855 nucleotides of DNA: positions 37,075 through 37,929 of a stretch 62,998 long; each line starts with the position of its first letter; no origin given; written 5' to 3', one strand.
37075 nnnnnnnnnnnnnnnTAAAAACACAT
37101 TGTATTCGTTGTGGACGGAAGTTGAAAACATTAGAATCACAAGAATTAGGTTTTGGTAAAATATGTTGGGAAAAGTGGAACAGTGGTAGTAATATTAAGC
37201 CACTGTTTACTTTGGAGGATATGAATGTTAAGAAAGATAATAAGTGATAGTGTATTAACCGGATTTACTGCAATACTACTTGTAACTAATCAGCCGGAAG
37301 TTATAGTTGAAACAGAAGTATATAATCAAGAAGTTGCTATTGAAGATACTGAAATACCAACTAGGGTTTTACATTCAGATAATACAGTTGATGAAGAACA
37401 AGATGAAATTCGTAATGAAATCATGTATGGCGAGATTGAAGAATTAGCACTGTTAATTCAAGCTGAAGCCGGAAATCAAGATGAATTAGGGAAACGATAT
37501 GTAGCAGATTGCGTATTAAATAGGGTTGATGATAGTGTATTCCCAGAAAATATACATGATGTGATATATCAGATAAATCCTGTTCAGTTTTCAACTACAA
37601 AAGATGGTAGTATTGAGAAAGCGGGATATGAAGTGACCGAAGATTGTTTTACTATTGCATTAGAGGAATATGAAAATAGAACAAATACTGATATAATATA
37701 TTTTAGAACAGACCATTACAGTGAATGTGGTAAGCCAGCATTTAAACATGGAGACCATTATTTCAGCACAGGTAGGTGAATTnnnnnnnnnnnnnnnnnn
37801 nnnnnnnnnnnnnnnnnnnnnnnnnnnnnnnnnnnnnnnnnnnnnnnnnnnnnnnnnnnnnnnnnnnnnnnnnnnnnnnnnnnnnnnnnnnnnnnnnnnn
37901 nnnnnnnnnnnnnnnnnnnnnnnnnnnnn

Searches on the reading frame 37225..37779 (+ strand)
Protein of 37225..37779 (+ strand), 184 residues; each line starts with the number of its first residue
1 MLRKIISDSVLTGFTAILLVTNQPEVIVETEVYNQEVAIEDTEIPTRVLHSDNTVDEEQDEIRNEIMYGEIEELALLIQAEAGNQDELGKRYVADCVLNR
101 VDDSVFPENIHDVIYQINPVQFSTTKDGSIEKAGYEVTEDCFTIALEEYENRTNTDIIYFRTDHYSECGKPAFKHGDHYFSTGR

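Call 51: search_protein_families(library=pfam, proteins=[window:37225-37779:+], max_evalue=0.01)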
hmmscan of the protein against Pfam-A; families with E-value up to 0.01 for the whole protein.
window:37225-37779:+ (184 aa): 1 family
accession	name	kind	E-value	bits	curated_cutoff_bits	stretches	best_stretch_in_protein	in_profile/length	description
PF07486.17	Hydrolase_2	-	2.3e-13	51.1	27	1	85-180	2-99/100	Cell Wall Hydrolase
